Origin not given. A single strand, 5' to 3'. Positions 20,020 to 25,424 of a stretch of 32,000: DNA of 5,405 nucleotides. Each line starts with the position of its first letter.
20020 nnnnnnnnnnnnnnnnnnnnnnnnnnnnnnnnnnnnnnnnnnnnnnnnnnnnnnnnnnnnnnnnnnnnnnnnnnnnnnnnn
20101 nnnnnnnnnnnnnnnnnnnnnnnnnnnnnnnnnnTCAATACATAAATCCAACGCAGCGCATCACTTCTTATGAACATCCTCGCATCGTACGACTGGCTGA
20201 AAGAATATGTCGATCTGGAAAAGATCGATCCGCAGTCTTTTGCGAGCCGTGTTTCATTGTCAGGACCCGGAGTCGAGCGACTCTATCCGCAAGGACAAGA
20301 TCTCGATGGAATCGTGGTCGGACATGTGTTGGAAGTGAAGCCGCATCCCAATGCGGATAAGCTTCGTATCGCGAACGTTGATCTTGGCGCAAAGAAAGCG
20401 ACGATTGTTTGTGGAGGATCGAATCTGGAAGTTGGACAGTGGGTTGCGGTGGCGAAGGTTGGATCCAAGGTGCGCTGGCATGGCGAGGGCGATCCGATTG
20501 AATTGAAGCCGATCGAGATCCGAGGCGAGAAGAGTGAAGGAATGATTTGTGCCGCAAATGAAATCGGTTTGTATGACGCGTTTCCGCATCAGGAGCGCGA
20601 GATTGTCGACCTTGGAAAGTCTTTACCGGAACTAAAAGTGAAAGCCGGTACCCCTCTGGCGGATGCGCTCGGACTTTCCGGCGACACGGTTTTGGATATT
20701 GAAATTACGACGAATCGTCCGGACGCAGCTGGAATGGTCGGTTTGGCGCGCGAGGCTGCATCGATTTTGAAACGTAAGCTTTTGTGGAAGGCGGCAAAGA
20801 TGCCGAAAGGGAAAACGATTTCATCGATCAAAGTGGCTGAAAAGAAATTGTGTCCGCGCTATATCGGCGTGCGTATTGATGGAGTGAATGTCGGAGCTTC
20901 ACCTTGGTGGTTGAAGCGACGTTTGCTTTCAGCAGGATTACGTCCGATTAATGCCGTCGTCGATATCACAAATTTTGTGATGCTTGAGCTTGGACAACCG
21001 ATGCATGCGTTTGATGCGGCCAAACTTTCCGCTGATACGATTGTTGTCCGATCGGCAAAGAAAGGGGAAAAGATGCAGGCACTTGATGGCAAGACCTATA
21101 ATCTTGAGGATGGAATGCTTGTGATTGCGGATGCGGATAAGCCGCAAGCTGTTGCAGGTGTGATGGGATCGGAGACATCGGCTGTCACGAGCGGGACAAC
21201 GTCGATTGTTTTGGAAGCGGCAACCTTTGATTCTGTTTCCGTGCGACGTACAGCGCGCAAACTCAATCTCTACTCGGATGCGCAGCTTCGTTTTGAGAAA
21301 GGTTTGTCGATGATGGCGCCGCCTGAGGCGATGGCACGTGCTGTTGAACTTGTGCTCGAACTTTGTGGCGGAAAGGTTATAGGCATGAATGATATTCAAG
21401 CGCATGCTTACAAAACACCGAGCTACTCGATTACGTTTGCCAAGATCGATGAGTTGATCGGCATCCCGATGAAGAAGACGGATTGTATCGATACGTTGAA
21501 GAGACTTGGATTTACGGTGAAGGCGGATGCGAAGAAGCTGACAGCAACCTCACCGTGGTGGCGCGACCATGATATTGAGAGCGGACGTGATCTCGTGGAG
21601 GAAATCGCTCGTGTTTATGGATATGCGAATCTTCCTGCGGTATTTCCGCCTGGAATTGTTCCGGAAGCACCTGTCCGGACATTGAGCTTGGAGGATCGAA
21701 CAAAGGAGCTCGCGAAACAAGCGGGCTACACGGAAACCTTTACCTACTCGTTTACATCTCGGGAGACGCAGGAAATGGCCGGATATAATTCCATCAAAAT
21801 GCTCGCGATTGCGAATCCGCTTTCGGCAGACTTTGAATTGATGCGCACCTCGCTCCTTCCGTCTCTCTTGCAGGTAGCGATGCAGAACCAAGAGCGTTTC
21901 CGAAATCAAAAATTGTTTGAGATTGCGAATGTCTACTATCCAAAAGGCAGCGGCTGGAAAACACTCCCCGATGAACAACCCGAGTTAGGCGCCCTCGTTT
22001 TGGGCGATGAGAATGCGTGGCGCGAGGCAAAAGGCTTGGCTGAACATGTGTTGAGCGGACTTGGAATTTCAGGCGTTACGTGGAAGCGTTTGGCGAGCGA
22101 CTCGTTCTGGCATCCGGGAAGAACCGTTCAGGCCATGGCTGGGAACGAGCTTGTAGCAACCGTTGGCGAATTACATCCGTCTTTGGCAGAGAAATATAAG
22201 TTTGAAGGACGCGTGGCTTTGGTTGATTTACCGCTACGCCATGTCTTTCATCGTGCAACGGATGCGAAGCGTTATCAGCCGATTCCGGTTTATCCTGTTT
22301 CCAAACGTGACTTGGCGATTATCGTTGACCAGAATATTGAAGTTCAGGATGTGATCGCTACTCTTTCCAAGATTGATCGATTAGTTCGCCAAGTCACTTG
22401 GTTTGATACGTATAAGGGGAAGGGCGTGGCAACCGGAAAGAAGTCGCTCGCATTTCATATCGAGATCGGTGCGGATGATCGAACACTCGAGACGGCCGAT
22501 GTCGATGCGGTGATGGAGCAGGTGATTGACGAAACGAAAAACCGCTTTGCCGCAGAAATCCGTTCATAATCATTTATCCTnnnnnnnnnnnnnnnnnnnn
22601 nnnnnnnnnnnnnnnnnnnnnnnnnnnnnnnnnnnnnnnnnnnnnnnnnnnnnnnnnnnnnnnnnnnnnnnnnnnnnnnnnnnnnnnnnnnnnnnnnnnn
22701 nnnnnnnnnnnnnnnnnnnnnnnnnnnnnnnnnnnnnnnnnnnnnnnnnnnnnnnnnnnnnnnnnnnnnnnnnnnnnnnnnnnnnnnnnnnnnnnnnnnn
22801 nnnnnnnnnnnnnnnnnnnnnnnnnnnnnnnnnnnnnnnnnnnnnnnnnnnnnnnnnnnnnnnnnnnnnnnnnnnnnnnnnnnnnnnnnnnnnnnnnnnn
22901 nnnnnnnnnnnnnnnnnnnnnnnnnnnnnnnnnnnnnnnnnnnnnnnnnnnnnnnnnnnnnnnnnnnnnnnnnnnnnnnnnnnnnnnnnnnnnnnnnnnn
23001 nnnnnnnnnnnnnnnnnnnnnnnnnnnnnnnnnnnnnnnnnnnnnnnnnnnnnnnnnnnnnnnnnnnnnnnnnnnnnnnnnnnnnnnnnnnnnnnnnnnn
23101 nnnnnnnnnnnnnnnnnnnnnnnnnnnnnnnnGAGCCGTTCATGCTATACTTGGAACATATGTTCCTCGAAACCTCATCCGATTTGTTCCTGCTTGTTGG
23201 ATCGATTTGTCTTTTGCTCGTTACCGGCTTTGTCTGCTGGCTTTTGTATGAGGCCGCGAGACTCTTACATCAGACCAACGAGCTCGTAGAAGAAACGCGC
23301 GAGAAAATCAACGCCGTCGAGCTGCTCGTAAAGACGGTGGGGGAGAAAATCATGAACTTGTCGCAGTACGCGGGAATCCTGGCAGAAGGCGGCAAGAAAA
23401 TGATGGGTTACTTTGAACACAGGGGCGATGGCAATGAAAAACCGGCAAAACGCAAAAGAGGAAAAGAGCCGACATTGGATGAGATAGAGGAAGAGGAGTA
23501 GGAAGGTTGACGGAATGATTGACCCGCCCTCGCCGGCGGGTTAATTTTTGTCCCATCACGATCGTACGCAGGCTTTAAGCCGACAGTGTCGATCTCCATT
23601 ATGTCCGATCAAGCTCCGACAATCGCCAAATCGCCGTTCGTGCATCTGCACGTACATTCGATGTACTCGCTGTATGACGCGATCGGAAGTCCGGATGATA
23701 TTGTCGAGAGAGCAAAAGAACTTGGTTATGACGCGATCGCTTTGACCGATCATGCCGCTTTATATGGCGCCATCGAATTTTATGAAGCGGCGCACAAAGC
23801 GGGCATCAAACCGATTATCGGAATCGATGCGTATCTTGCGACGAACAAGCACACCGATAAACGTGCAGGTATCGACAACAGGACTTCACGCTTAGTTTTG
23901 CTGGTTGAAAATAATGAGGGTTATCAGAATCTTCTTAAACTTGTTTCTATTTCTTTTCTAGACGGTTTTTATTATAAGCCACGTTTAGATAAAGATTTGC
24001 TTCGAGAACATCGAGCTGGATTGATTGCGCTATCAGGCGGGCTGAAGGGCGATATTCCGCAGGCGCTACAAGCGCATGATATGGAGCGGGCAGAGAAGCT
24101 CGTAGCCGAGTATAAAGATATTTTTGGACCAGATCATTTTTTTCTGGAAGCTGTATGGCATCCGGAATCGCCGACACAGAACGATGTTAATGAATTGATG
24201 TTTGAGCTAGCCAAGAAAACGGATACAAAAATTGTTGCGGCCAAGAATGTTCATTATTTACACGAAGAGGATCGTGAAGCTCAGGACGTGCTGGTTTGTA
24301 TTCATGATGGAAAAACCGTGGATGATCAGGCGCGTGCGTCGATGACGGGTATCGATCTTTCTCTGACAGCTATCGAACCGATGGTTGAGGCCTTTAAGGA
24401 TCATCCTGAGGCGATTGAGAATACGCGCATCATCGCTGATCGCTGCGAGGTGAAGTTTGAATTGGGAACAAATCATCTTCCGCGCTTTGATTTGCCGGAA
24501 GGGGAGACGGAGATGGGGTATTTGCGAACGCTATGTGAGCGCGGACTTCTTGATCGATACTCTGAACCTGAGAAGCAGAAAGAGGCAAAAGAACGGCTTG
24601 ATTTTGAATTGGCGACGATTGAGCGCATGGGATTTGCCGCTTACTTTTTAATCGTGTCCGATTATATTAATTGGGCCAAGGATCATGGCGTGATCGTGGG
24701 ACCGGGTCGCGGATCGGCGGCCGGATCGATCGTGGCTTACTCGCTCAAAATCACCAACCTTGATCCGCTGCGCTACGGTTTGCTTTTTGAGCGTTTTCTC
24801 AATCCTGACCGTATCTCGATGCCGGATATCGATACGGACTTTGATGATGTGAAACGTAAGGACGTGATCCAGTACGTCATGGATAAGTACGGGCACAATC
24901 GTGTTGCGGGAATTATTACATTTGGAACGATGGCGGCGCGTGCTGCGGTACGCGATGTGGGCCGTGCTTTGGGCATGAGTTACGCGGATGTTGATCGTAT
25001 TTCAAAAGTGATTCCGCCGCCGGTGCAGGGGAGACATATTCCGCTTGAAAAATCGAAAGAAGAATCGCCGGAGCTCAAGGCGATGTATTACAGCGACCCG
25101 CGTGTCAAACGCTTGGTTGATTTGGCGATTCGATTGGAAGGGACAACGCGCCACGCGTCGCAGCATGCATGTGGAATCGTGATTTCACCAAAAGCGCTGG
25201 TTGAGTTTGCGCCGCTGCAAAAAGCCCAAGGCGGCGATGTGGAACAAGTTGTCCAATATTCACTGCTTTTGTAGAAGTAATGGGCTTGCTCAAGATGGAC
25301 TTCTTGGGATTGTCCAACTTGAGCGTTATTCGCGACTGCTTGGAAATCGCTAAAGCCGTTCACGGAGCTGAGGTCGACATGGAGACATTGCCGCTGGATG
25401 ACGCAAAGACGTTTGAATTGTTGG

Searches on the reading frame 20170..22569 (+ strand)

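Call 8: search_protein_families(library=pfam, proteins=[window:20170-22569:+], max_evalue=0.001)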
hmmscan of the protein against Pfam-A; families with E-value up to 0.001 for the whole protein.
window:20170-22569:+ (799 aa): 5 families
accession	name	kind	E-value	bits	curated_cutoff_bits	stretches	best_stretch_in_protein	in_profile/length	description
PF03483.22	B3_4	-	3.5e-67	225.8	29.3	1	228-400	2-174/174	B3/4 domain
PF17759.6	tRNA_synthFbeta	-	2e-45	155.4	22.4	1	489-687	2-212/214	Phenylalanyl tRNA synthetase beta chain CLM domain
PF03147.19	FDX-ACB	-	1.5e-23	83.5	31.1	1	706-798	1-94/94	Ferredoxin-fold anticodon binding domain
PF03484.21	B5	-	2.6e-17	63.2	28.6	1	421-485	3-67/67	tRNA synthetase B5 domain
PF01588.26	tRNA_bind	-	3.1e-17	62.9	27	1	48-146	1-85/96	Putative tRNA binding domain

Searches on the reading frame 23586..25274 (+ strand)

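Call 8: search_protein_families(library=pfam, proteins=[window:23586-25274:+], max_evalue=0.001)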
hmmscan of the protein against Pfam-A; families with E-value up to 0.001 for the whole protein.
window:23586-25274:+ (562 aa): 2 families
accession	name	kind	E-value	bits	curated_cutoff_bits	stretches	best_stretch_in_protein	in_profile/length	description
PF07733.18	DNA_pol3_alpha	-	2.3e-93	313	23.9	1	312-559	2-244/260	Bacterial DNA polymerase III alpha NTPase domain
PF02811.25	PHP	-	3.7e-56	190.4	26.4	1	20-188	1-160/164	PHP domain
